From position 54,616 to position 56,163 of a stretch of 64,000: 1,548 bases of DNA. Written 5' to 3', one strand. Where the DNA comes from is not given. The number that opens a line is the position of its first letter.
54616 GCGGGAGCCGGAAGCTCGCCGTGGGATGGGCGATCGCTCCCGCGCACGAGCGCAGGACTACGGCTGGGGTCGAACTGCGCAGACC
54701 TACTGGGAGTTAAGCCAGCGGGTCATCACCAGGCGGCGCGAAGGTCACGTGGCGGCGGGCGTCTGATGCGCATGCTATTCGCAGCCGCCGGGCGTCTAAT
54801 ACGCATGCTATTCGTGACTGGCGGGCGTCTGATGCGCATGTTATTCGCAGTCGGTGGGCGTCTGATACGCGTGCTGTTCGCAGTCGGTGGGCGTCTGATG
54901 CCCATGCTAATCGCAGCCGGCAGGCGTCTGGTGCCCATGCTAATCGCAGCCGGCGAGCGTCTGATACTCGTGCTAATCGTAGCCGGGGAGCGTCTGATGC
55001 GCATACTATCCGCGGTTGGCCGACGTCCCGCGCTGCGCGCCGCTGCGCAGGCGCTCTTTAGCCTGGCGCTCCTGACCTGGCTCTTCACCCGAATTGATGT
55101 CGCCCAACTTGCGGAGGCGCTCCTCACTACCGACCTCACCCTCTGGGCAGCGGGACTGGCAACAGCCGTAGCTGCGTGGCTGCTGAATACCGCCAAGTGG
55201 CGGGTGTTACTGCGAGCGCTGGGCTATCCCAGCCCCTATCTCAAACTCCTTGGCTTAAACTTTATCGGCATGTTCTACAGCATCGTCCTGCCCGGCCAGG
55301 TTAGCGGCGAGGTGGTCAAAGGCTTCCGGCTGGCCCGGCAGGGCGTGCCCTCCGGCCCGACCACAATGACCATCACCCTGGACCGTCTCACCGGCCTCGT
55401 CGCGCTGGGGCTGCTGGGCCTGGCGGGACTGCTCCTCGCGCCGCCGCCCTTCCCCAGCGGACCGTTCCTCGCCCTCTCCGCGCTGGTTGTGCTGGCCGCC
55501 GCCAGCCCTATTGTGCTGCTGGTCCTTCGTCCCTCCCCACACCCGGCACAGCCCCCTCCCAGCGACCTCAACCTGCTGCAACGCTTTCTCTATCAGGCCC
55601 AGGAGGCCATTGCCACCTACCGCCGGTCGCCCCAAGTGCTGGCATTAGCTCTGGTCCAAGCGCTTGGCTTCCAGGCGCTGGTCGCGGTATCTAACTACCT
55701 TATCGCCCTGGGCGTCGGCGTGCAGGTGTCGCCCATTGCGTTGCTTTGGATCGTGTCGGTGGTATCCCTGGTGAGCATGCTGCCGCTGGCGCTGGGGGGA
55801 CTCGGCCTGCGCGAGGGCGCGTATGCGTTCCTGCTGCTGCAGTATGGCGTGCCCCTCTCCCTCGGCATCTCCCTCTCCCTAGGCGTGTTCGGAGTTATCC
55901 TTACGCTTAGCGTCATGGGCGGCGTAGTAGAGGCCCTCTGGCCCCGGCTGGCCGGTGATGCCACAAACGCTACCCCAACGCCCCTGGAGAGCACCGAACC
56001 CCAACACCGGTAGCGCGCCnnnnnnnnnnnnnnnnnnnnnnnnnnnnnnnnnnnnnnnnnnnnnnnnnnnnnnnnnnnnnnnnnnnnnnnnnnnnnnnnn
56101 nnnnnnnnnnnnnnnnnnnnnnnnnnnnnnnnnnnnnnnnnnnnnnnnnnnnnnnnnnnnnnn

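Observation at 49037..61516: Candidate three-component extracytoplasmic glycosylation module: a GtrB/ArnC-like GT2, a flippase-like protein and two GT-C membrane glycosyltransferases.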

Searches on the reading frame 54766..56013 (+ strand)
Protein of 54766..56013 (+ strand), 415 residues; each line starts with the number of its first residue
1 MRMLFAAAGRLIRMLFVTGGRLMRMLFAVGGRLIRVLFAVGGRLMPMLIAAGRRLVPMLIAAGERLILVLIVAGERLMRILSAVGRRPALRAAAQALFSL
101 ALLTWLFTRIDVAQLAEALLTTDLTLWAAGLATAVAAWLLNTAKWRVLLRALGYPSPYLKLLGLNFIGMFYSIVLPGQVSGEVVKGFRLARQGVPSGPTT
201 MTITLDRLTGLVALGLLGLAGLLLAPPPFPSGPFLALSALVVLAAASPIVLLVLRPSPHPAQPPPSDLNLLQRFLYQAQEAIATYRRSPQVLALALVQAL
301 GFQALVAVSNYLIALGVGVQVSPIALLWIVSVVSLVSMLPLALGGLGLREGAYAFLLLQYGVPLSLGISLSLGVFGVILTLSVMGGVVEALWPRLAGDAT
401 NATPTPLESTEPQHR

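Call 3: search_protein_families(library=pfam, proteins=[window:54766-56013:+], max_evalue=0.01)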
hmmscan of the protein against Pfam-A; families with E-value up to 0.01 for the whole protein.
window:54766-56013:+ (415 aa): 1 family
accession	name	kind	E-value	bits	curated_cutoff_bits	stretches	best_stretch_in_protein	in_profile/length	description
PF03706.18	LPG_synthase_TM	-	4.2e-44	151.7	33.4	1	94-380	3-296/302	Lysylphosphatidylglycerol synthase TM region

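Call 5: search_protein_families(library=ncbifam, proteins=[window:54766-56013:+], max_evalue=0.01)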
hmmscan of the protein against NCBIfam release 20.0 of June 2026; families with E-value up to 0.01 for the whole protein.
window:54766-56013:+ (415 aa): 1 family
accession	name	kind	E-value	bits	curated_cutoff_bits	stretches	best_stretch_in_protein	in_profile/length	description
TIGR00374.1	TIGR00374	subfamily_domain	6e-18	65.3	43.2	2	99-219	4-125/323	flippase-like domain-containing protein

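Call 64: find_homologous_proteins(query=window:54997-56010:+)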
Query window:54997-56010:+ (338 aa): 232 proteins with E <= 0.001 among 8000 candidates; the best 120 are listed.
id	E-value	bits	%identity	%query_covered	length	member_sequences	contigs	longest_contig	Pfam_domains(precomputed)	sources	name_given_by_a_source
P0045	3.8e-192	656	95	100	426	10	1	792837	PF03706.19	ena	-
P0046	9.2e-191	652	94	100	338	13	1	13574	PF03706.19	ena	-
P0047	1.5e-142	493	74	99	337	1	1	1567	PF03706.19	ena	-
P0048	4.6e-109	383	62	90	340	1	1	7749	PF03706.19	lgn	-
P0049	1.3e-97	345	94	54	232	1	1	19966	PF03706.19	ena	-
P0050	1.2e-76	277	97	43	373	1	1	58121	PF00534.27,PF13524.13,PF03706.19,PF13692.13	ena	-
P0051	8.5e-71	257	51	88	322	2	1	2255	PF03706.19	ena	-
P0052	1.8e-70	256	51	85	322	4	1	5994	PF03706.19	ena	-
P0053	4.1e-57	212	47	88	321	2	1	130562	PF03706.19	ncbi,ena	-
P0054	8.6e-32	129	33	87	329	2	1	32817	PF03706.19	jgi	jgi:uncharacterized protein (TIRG00374 family)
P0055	4.7e-19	87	29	91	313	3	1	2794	PF03706.19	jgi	jgi:uncharacterized membrane protein YbhN (UPF0104 family)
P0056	1.1e-18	86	30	80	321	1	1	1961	PF03706.19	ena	-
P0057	1.2e-16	79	31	69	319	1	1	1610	PF03706.19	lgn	-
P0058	3.1e-16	78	27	73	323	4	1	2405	PF03706.19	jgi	jgi:glycosyltransferase 2 family protein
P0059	1.0e-14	73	28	81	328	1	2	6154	PF03706.19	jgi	-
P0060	4.2e-14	71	22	85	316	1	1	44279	PF03706.19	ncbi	ncbi:YbhN family protein [Acidobacteriota bacterium]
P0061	5.3e-14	71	28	81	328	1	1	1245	PF03706.19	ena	-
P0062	3.0e-13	68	32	77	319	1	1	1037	PF03706.19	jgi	jgi:uncharacterized protein (TIRG00374 family)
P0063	3.1e-13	68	26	84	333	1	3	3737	PF03706.19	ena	-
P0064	4.4e-13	68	26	89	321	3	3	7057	PF03706.19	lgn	-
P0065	5.2e-13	67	32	74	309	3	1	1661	PF03706.19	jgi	-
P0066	1.5e-11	63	29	81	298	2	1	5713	PF03706.19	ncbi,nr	ncbi:MAG: flippase-like domain-containing protein [Rhodospirillales bacterium]|nr:flippase-like doma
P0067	4.8e-11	61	29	91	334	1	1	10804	PF03706.19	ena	-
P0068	8.0e-11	60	23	81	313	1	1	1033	PF03706.19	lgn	-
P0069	1.1e-10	60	23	86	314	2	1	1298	PF03706.19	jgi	jgi:uncharacterized protein (TIRG00374 family)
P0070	1.6e-10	59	24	90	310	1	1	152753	PF03706.19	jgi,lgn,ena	-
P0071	2.2e-10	59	23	86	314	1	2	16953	PF03706.19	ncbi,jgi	jgi:uncharacterized protein (TIRG00374 family)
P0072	2.6e-10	59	29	33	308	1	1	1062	PF03706.19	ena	-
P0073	4.0e-10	58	26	74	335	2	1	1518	PF03706.19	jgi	jgi:glycosyltransferase 2 family protein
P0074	4.1e-9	55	30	76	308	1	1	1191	PF03706.19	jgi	jgi:uncharacterized membrane protein YbhN (UPF0104 family)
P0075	5.5e-9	54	22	90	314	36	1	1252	PF03706.19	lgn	-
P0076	7.9e-9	54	27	33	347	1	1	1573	PF03706.19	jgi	jgi:uncharacterized membrane protein YbhN (UPF0104 family)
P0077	8.3e-9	54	27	81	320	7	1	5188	PF03706.19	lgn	-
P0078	8.4e-9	54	27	73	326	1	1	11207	PF03706.19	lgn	-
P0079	1.1e-8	53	29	78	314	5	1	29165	PF03706.19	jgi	jgi:glycosyltransferase 2 family protein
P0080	1.3e-8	53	29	76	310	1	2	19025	PF03706.19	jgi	jgi:uncharacterized membrane protein YbhN (UPF0104 family)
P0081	1.4e-8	53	26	78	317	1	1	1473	PF03706.19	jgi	jgi:uncharacterized membrane protein YbhN (UPF0104 family)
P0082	1.5e-8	53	28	91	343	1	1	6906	PF03706.19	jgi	jgi:uncharacterized membrane protein YbhN (UPF0104 family)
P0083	1.6e-8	53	29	36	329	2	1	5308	PF03706.19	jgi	jgi:glycosyltransferase 2 family protein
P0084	1.9e-8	53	29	24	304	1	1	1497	PF03706.19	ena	-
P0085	1.9e-8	52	27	79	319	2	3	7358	PF03706.19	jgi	jgi:glycosyltransferase 2 family protein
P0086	2.0e-8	52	30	76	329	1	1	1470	PF03706.19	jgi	jgi:uncharacterized membrane protein YbhN (UPF0104 family)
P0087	2.0e-8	52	28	76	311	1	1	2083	PF03706.19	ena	-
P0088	2.1e-8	52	28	76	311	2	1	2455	PF03706.19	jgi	-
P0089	2.2e-8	52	25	79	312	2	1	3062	PF03706.19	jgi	jgi:uncharacterized membrane protein YbhN (UPF0104 family)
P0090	3.1e-8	52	30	81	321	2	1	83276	PF03706.19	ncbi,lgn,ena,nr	ncbi:MAG TPA: flippase-like domain-containing protein [Planctomycetes bacterium]|nr:flippase-like do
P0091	5.2e-8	51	29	76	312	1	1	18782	PF03706.19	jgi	jgi:uncharacterized membrane protein YbhN (UPF0104 family)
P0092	5.5e-8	51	31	78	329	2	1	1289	PF03706.19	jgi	jgi:glycosyltransferase 2 family protein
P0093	7.2e-8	51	29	76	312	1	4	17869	PF03706.19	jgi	jgi:uncharacterized membrane protein YbhN (UPF0104 family)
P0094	9.6e-8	50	28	78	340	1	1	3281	PF03706.19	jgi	jgi:glycosyltransferase 2 family protein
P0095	1.1e-7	50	28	91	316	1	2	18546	PF03706.19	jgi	jgi:uncharacterized membrane protein YbhN (UPF0104 family)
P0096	1.1e-7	50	27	78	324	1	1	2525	PF03706.19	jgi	jgi:uncharacterized membrane protein YbhN (UPF0104 family)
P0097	1.2e-7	50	28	87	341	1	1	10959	PF03706.19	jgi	jgi:uncharacterized membrane protein YbhN (UPF0104 family)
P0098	1.2e-7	50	31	80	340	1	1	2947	PF03706.19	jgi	jgi:glycosyltransferase 2 family protein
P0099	1.3e-7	50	28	78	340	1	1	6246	PF03706.19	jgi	jgi:uncharacterized membrane protein YbhN (UPF0104 family)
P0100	1.3e-7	50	29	91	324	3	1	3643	PF03706.19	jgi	jgi:uncharacterized membrane protein YbhN (UPF0104 family)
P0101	1.4e-7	50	31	29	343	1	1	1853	PF03706.19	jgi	jgi:glycosyltransferase 2 family protein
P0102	1.4e-7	50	29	24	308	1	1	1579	PF03706.19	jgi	-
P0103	1.5e-7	50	26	74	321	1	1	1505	PF03706.19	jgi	jgi:uncharacterized membrane protein YbhN (UPF0104 family)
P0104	1.5e-7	49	30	31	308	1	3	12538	PF03706.19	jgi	jgi:glycosyltransferase 2 family protein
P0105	1.6e-7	49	27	81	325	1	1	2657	PF03706.19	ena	-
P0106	1.7e-7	49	27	76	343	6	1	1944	PF03706.19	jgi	jgi:uncharacterized membrane protein YbhN (UPF0104 family)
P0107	1.7e-7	49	29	24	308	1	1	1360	PF03706.19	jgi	jgi:uncharacterized membrane protein YbhN (UPF0104 family)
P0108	1.7e-7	49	28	85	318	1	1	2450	PF03706.19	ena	-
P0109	1.8e-7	49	29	77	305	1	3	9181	PF03706.19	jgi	jgi:uncharacterized membrane protein YbhN (UPF0104 family)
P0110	1.9e-7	49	28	76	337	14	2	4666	PF03706.19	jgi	jgi:uncharacterized membrane protein YbhN (UPF0104 family)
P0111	2.0e-7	49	28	35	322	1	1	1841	PF03706.19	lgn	-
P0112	2.3e-7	49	30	31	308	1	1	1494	PF03706.19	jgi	jgi:glycosyltransferase 2 family protein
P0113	2.3e-7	49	30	80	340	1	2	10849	PF03706.19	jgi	jgi:glycosyltransferase 2 family protein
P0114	2.5e-7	49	26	83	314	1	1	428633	PF03706.19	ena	-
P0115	2.6e-7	49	27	73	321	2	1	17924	PF03706.19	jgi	jgi:uncharacterized membrane protein YbhN (UPF0104 family)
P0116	2.7e-7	49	30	80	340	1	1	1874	PF03706.19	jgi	jgi:glycosyltransferase 2 family protein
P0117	2.8e-7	49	25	76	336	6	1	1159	PF03706.19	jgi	jgi:uncharacterized membrane protein YbhN (UPF0104 family)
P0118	3.0e-7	49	29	86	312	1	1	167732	PF03706.19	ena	-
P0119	3.2e-7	48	28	84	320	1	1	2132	PF03706.19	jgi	jgi:glycosyltransferase 2 family protein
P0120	3.2e-7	48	29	24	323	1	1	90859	PF03706.19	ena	-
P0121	3.5e-7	48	27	79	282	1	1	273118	PF03706.19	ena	-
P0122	3.5e-7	48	27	24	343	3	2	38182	PF03706.19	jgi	jgi:uncharacterized membrane protein YbhN (UPF0104 family)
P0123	4.6e-7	48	26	76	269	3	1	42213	PF03706.19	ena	-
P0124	4.9e-7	48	28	24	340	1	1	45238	PF03706.19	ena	-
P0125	5.1e-7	48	28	20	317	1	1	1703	PF03706.19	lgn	-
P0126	5.2e-7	48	26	40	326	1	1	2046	PF03706.19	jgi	jgi:uncharacterized membrane protein YbhN (UPF0104 family)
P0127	5.6e-7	48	28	24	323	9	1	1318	PF03706.19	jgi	jgi:glycosyltransferase 2 family protein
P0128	6.1e-7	48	30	40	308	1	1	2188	PF03706.19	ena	-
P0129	6.9e-7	47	29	79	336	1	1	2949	PF03706.19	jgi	-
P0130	1.2e-6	47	27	23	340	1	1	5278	PF03706.19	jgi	jgi:glycosyltransferase 2 family protein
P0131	1.2e-6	47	28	21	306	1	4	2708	PF03706.19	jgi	jgi:uncharacterized membrane protein YbhN (UPF0104 family)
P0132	1.2e-6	47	27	83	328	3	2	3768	PF03706.19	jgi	jgi:uncharacterized membrane protein YbhN (UPF0104 family)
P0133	1.4e-6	46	27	23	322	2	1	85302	PF03706.19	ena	-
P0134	1.5e-6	46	31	18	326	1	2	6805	PF03706.19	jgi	jgi:uncharacterized membrane protein YbhN (UPF0104 family)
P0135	1.5e-6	46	29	24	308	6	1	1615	PF03706.19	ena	-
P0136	1.7e-6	46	27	23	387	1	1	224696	PF03706.19,PF01872.23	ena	-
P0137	1.7e-6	46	26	78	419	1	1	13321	PF03706.19,PF01872.23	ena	-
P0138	1.7e-6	46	41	14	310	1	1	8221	PF03706.19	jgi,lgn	jgi:hypothetical protein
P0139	1.7e-6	46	33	24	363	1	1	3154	PF03706.19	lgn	-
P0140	1.8e-6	46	27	92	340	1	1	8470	PF03706.19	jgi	-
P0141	1.8e-6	46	31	16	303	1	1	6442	PF03706.19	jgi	jgi:hypothetical protein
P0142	2.0e-6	46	30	29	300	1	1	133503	PF03706.19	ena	-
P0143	2.0e-6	46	27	80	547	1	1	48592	PF03706.19,PF01872.23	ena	-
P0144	2.1e-6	46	28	76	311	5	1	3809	PF03706.19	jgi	jgi:uncharacterized membrane protein YbhN (UPF0104 family)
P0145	2.3e-6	46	24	27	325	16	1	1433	PF03706.19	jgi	jgi:glycosyltransferase 2 family protein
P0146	2.3e-6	46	31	16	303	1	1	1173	PF03706.19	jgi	jgi:uncharacterized membrane protein YbhN (UPF0104 family)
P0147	2.4e-6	46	29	29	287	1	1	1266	PF03706.19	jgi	jgi:uncharacterized membrane protein YbhN (UPF0104 family)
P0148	2.5e-6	46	28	78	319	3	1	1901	PF03706.19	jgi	jgi:glycosyltransferase 2 family protein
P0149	2.5e-6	46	28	29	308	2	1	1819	PF03706.19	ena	-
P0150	2.5e-6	46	29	28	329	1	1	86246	PF03706.19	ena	-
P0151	2.9e-6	45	28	23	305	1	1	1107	PF03706.19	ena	-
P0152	2.9e-6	45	28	24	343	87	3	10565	PF03706.19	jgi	jgi:glycosyltransferase 2 family protein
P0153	3.0e-6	45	25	76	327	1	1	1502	PF03706.19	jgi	jgi:glycosyltransferase 2 family protein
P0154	3.2e-6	45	27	23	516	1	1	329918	PF03706.19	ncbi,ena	-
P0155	3.3e-6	45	24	85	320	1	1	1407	PF03706.19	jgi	jgi:uncharacterized membrane protein YbhN (UPF0104 family)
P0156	3.4e-6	45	32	25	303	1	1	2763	PF03706.19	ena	-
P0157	4.1e-6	45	35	37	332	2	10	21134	PF03706.19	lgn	-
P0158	4.3e-6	45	31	25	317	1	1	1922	PF03706.19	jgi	jgi:uncharacterized membrane protein YbhN (UPF0104 family)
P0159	4.4e-6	45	28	24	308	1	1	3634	PF03706.19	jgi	jgi:uncharacterized membrane protein YbhN (UPF0104 family)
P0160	4.6e-6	45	26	72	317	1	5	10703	PF03706.19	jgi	jgi:glycosyltransferase 2 family protein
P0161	4.7e-6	45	28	87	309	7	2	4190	PF03706.19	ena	-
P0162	4.7e-6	45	28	87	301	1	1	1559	PF03706.19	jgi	jgi:glycosyltransferase 2 family protein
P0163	4.8e-6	45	31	18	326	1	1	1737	PF03706.19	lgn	-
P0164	5.0e-6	45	26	82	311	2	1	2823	PF03706.19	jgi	jgi:glycosyltransferase 2 family protein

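Call 65: find_encoding_contigs(protein=P0054, flank=7000, max_places=1)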
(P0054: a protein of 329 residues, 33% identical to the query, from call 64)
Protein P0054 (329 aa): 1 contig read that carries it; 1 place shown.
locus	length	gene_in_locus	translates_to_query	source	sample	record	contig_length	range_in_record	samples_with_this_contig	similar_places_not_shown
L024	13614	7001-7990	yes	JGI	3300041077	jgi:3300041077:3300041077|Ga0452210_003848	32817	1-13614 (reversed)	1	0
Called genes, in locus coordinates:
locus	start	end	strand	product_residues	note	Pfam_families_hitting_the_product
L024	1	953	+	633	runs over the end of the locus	PF20176:DUF6541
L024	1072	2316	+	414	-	PF00535:Glycos_transf_2, PF26629:GT2_TM_C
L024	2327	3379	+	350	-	PF00535:Glycos_transf_2, PF10111:Glyco_tranf_2_2 (weak), PF13641:Glyco_tranf_2_3, PF13632:Glyco_trans_2_3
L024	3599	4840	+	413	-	PF03721:UDPG_MGDP_dh_N, PF00984:UDPG_MGDP_dh, PF03720:UDPG_MGDP_dh_C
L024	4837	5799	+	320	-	PF01073:3Beta_HSD, PF01370:Epimerase, PF02719:Polysacc_synt_2, PF04321:RmlD_sub_bind, PF05368:NmrA (faint), PF13460:NAD_binding_10 (weak), PF16363:GDP_Man_Dehyd, PF07993:NAD_binding_4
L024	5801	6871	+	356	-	PF00535:Glycos_transf_2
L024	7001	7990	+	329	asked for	PF03706:LPG_synthase_TM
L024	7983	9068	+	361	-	PF13489:Methyltransf_23, PF08003:Methyltransf_9, PF13847:Methyltransf_31, PF08241:Methyltransf_11, PF08242:Methyltransf_12, PF13649:Methyltransf_25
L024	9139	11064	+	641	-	PF13522:GATase_6, PF13537:GATase_7, PF12481:DUF3700 (weak), PF00733:Asn_synthase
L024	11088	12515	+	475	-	PF27533:CapK_C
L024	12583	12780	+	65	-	-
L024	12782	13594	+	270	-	PF13489:Methyltransf_23, PF01209:Ubie_methyltran, PF08003:Methyltransf_9 (weak), PF08241:Methyltransf_11, PF08242:Methyltransf_12, PF13649:Methyltransf_25, PF13847:Methyltransf_31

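Call 66: find_encoding_contigs(protein=P0060, flank=7000, max_places=1)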
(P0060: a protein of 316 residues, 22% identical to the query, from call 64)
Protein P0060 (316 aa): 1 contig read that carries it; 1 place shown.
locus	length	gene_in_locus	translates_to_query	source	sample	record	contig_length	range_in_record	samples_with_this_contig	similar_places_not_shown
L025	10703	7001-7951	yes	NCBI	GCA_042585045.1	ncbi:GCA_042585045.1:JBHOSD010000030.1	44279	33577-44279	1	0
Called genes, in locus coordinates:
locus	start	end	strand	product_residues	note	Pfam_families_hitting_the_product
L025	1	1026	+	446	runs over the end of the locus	PF07992:Pyr_redox_2, PF00070:Pyr_redox, PF02852:Pyr_redox_dim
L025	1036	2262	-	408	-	PF00753:Lactamase_B, PF19583:ODP, PF12706:Lactamase_B_2 (weak), PF00258:Flavodoxin_1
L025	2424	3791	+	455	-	PF00209:SNF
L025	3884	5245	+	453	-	PF00209:SNF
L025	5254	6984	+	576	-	PF13620:CarboxypepD_reg (weak), PF01235:Na_Ala_symp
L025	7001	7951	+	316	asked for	PF03706:LPG_synthase_TM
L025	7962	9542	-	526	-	PF20094:GWxTD_dom (weak)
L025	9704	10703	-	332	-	PF17170:DUF5128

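Call 67: find_encoding_contigs(protein=P0070, flank=7000, max_places=1)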
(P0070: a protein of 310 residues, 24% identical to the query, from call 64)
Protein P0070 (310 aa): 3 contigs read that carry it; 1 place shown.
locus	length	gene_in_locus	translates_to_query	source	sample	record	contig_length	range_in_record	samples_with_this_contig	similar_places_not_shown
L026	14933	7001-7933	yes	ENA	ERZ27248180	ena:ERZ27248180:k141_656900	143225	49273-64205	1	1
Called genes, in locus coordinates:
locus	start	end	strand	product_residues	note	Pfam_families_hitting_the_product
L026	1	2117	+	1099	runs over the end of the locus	PF25596:CPSase_L_D1, PF02786:CPSase_L_D2, PF07478:Dala_Dala_lig_C, PF02787:CPSase_L_D3, PF25596:CPSase_L_D1, PF02222:ATP-grasp, PF02786:CPSase_L_D2, PF07478:Dala_Dala_lig_C, +4 more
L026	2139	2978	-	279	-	PF01135:PCMT, PF05175:MTS, PF13489:Methyltransf_23, PF01209:Ubie_methyltran, PF06325:PrmA, PF13847:Methyltransf_31, PF08241:Methyltransf_11, PF08242:Methyltransf_12, +4 more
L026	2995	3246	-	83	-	PF04014:MazE_antitoxin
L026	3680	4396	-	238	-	PF14371:DUF4412 (weak)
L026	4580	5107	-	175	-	-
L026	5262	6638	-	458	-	PF13660:DUF4147, PF05161:MOFRL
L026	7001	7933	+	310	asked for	PF03706:LPG_synthase_TM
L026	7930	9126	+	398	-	PF01551:Peptidase_M23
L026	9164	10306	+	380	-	PF13180:PDZ_2, PF17820:PDZ_6 (weak), PF03572:Peptidase_S41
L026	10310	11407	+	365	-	PF04748:Polysacc_deac_2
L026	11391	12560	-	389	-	PF13505:OMP_b-brl (weak)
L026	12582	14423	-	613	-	PF00069:Pkinase, PF07714:PK_Tyr_Ser-Thr, PF03109:ABC1, PF01636:APH (weak)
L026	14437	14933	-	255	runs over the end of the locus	PF00481:PP2C, PF13672:PP2C_2, PF07228:SpoIIE (weak)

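Call 84: find_encoding_contigs(protein=P0054, flank=10000, max_places=1)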
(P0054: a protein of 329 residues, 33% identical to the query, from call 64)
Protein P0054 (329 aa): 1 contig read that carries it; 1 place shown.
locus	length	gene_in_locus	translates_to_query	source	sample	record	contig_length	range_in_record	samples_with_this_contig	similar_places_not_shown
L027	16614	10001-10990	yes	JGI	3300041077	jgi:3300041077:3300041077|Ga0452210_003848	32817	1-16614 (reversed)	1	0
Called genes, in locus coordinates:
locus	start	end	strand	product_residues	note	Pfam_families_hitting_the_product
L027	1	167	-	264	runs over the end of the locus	-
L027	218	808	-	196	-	PF01917:Flagellin_arch-type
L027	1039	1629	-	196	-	PF01917:Flagellin_arch-type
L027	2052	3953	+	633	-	PF20176:DUF6541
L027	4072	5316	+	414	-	PF00535:Glycos_transf_2, PF26629:GT2_TM_C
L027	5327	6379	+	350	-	PF00535:Glycos_transf_2, PF10111:Glyco_tranf_2_2 (weak), PF13641:Glyco_tranf_2_3, PF13632:Glyco_trans_2_3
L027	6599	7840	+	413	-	PF03721:UDPG_MGDP_dh_N, PF00984:UDPG_MGDP_dh, PF03720:UDPG_MGDP_dh_C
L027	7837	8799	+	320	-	PF01073:3Beta_HSD, PF01370:Epimerase, PF02719:Polysacc_synt_2, PF04321:RmlD_sub_bind, PF05368:NmrA (faint), PF13460:NAD_binding_10 (weak), PF16363:GDP_Man_Dehyd, PF07993:NAD_binding_4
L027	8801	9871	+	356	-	PF00535:Glycos_transf_2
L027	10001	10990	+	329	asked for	PF03706:LPG_synthase_TM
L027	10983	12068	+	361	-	PF13489:Methyltransf_23, PF08003:Methyltransf_9, PF13847:Methyltransf_31, PF08241:Methyltransf_11, PF08242:Methyltransf_12, PF13649:Methyltransf_25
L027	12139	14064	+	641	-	PF13522:GATase_6, PF13537:GATase_7, PF12481:DUF3700 (weak), PF00733:Asn_synthase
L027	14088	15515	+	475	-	PF27533:CapK_C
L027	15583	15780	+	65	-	-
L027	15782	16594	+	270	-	PF13489:Methyltransf_23, PF01209:Ubie_methyltran, PF08003:Methyltransf_9 (weak), PF08241:Methyltransf_11, PF08242:Methyltransf_12, PF13649:Methyltransf_25, PF13847:Methyltransf_31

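Call 87: find_encoding_contigs(protein=P0079, flank=6000, max_places=1)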
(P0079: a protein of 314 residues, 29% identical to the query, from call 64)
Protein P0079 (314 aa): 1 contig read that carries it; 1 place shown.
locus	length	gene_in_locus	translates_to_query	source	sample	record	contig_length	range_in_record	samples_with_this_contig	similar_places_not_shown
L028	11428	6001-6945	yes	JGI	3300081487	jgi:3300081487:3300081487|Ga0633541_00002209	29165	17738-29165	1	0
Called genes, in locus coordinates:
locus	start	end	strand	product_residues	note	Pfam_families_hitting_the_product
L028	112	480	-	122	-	PF12146:Hydrolase_4 (weak)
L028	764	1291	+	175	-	-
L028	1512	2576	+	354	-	PF00579:tRNA-synt_1b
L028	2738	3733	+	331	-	PF00107:ADH_zinc_N (weak)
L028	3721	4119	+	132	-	PF01242:PTPS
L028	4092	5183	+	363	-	PF13439:Glyco_transf_4, PF20706:GT4-conflict, PF00534:Glycos_transf_1, PF13692:Glyco_trans_1_4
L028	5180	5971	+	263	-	PF13649:Methyltransf_25 (faint)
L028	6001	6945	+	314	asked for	PF03706:LPG_synthase_TM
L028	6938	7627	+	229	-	PF01872:RibD_C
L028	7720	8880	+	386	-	PF01757:Acyl_transf_3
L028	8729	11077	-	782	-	PF01066:CDP-OH_P_transf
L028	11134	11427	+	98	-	?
